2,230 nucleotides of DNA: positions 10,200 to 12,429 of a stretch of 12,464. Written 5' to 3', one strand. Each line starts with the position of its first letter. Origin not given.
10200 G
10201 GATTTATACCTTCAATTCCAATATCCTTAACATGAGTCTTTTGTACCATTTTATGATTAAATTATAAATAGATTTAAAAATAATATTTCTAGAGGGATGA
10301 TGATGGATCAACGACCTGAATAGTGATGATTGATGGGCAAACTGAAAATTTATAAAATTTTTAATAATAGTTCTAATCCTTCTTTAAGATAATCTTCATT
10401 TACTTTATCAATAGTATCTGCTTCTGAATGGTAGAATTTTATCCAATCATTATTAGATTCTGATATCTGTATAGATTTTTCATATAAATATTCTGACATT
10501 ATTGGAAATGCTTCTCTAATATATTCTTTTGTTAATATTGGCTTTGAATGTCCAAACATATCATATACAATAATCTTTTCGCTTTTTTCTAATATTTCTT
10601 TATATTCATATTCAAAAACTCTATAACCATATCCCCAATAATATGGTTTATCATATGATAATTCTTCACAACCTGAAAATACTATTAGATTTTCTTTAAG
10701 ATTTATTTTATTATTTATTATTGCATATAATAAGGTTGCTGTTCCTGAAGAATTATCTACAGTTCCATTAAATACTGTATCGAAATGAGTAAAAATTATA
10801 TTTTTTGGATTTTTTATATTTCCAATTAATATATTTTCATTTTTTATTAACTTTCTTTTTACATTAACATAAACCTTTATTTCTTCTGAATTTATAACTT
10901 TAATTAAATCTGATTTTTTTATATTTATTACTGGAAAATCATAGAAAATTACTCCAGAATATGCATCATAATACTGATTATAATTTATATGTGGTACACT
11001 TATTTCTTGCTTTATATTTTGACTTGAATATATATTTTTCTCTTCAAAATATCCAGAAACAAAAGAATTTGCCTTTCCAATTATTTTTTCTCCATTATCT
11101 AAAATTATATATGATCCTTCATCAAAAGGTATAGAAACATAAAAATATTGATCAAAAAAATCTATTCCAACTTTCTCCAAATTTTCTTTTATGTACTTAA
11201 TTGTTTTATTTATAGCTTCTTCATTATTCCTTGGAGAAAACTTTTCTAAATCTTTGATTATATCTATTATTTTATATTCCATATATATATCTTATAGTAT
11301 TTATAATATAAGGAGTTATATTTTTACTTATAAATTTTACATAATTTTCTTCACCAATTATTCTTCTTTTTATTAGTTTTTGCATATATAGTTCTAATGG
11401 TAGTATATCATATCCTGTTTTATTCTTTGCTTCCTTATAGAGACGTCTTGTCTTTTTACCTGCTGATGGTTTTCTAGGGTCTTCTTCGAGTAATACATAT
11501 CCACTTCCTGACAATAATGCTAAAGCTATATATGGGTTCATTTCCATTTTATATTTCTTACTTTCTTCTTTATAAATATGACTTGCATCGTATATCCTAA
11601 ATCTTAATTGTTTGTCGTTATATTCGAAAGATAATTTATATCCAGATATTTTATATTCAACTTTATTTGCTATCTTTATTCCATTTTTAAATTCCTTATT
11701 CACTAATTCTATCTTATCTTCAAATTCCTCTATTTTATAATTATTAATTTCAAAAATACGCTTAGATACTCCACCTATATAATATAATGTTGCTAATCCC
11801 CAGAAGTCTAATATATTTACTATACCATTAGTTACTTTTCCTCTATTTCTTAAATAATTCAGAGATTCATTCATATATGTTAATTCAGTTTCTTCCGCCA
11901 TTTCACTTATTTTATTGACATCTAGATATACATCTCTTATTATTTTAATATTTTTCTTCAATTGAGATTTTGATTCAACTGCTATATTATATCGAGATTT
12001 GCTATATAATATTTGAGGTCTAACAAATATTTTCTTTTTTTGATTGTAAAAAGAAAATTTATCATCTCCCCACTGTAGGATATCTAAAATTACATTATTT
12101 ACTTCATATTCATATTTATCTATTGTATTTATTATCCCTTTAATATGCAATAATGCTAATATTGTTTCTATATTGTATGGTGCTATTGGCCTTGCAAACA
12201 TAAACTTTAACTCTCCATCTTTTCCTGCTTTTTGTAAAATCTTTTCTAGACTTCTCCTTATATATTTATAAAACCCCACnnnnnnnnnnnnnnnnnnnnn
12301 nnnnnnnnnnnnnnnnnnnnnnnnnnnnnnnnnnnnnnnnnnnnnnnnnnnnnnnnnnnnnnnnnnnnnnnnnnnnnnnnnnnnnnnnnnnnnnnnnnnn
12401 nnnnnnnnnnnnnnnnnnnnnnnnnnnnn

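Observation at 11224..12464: Perfect 63-bp direct repeat duplicates the peptidase gene start and brackets an 1178-bp unit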

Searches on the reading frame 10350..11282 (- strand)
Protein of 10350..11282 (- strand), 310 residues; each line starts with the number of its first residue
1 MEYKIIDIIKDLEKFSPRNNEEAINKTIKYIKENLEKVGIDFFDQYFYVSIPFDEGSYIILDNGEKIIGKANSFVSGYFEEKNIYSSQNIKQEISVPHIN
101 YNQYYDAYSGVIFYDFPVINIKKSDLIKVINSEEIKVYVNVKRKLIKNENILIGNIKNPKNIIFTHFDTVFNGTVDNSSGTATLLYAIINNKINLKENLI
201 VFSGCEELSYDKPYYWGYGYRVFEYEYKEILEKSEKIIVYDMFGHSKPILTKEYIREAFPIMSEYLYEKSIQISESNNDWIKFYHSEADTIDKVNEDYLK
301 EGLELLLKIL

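Call 8: search_protein_families(library=pfam, proteins=[window:10350-11282:-], max_evalue=0.1)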
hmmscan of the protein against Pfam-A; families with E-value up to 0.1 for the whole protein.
window:10350-11282:- (310 aa): 3 families
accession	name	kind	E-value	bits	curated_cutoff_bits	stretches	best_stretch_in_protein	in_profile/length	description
PF04389.22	Peptidase_M28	-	5.8e-05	23.3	21.3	1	162-250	16-102/193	Peptidase family M28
PF14374.11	Ribos_L4_asso_C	-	0.013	16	27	1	114-148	3-37/77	60S ribosomal protein L4 C-terminal domain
PF12945.12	PilZNR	-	0.018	15.6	23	1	40-71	24-56/85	Flagellar protein YcgR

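Call 9: search_protein_families(library=phrogs, proteins=[window:10350-11282:-], max_evalue=0.1)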
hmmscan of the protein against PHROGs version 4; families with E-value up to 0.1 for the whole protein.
window:10350-11282:- (310 aa): 3 families
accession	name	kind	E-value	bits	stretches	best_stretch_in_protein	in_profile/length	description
phrog_25876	-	unknown function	0.028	15.6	1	10-65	57-112/129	-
phrog_28671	-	unknown function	0.033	15.5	0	63-80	6-23/58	-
phrog_4449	-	unknown function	0.074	14.6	1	135-211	3-75/86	-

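Call 12: find_encoding_contigs(protein=window:10350-11282:-, flank=10000, max_places=10)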
Protein window:10350-11282:- (310 aa): no gene with exactly this product is on record in the collection.

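Call 13: find_related_loci(query=window:10350-11282:-, collection=genome_contigs, flank=10000)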
Query window:10350-11282:- (310 aa) in genome_contigs; peptide patterns used: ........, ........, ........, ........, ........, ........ (x = any residue, [..] = any of these).
143 stretches matched a pattern; 7 encode a relative of the query (tblastn E <= 1e-3); 7 distinct loci.
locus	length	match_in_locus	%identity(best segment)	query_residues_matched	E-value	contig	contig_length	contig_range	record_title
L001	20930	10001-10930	96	1-310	0e+0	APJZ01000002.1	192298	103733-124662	Candidatus Nanobsidianus stetteri Nst1_C2, whole genome shotgun sequence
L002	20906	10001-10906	91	1-302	0e+0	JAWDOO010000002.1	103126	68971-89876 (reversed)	MAG: Candidatus Nanopusillus sp. isolate RHS.bin.5 NODE_13_length_103126_cov_21.6626, whole genome shotgun sequence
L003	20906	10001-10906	88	1-302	7e-178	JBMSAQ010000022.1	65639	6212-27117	MAG: Candidatus Nanopusillus sp. isolate Nanopusillus-CON-C-r01 Nanopusillus-CON-C-r01_k141_68303, whole genome shotgun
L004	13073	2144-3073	85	1-310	8e-178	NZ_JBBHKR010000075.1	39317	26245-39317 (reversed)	Stygiolobus sp. CP850M NODE_17_length_39317_cov_25.089269, whole genome shotgun sequence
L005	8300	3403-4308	90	1-302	1e-174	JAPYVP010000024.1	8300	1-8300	MAG: Candidatus Nanopusillus sp. isolate RSNP5 scaffold_1297_c1, whole genome shotgun sequence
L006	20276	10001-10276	80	219-310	2e-42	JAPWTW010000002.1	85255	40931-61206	MAG: Candidatus Nanopusillus sp. isolate RSNS12 scaffold_35_c1, whole genome shotgun sequence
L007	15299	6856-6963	69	267-302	2e-10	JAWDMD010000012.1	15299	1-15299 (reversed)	MAG: Candidatus Nanopusillus sp. isolate DS.bin.8 NODE_348_length_15299_cov_25.521, whole genome shotgun sequence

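Call 44: search_protein_families(library=ncbifam, proteins=[window:10350-11282:-], max_evalue=0.1)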
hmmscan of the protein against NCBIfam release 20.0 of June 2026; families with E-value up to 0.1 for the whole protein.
window:10350-11282:- (310 aa): 0 families

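Call 45: search_protein_families(library=padloc, proteins=[window:10350-11282:-], max_evalue=0.1)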
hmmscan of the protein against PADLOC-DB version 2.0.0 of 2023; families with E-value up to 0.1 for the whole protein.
window:10350-11282:- (310 aa): 1 family
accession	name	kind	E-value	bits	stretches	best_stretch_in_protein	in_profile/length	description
PDLC04818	PDC-S02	-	0.048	11.8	0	118-149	19-50/79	-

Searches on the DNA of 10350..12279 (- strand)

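Call 21: search_rna_families(sources=[L001, L002, L003, L004, L005, L006, L007, L008], threshold=gathering)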
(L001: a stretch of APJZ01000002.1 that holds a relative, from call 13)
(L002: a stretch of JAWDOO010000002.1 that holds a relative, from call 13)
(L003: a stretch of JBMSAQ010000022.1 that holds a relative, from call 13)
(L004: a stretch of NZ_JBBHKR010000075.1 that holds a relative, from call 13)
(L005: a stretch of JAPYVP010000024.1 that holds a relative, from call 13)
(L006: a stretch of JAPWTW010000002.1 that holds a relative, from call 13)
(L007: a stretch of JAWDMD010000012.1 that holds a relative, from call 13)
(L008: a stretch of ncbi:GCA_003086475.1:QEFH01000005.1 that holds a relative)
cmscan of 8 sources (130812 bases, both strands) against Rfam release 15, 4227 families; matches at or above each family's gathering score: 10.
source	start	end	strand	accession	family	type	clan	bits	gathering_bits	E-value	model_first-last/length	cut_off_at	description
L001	7489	7603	+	RF00001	5S_rRNA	Gene; rRNA;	CL00113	81.6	38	1.7e-15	1-120/120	no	5S ribosomal RNA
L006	9837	9951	+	RF00001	5S_rRNA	Gene; rRNA;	CL00113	81.6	38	1.8e-15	1-120/120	no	5S ribosomal RNA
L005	2261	2375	+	RF00001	5S_rRNA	Gene; rRNA;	CL00113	81.3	38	2.1e-15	1-120/120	no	5S ribosomal RNA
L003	8855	8969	+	RF00001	5S_rRNA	Gene; rRNA;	CL00113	80.3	38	3.9e-15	1-120/120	no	5S ribosomal RNA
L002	8828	8942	+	RF00001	5S_rRNA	Gene; rRNA;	CL00113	79.5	38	6.2e-15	1-120/120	no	5S ribosomal RNA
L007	6606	6720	+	RF00001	5S_rRNA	Gene; rRNA;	CL00113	78.5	38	1.2e-14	1-120/120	no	5S ribosomal RNA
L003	2133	2216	-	RF00005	tRNA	Gene; tRNA;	CL00001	57.8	29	1.5e-09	1-71/71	no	tRNA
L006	3116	3199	-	RF00005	tRNA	Gene; tRNA;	CL00001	56.2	29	4.1e-09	1-71/71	no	tRNA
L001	765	848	-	RF00005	tRNA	Gene; tRNA;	CL00001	53.6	29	2.1e-08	1-71/71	no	tRNA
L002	2107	2190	-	RF00005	tRNA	Gene; tRNA;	CL00001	53.6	29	2.1e-08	1-71/71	no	tRNA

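Call 67: search_rna_families(sources=[L014, L015, L011, L010], threshold=gathering)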
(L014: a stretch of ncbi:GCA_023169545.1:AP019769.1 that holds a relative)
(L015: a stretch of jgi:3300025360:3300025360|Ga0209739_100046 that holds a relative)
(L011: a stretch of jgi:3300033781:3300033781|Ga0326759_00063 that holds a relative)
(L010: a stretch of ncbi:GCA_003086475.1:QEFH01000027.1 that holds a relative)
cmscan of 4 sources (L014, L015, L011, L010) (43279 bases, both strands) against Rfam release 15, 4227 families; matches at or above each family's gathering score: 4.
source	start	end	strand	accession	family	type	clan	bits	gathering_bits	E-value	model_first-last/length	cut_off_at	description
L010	5372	5486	+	RF00001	5S_rRNA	Gene; rRNA;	CL00113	80.9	38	8.8e-16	1-120/120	no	5S ribosomal RNA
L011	5471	5585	+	RF00001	5S_rRNA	Gene; rRNA;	CL00113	80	38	1.5e-15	1-120/120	no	5S ribosomal RNA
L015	4853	4967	+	RF00001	5S_rRNA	Gene; rRNA;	CL00113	77.1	38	9e-15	1-120/120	no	5S ribosomal RNA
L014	4744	4858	+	RF00001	5S_rRNA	Gene; rRNA;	CL00113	66.6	38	5.3e-12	1-120/120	no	5S ribosomal RNA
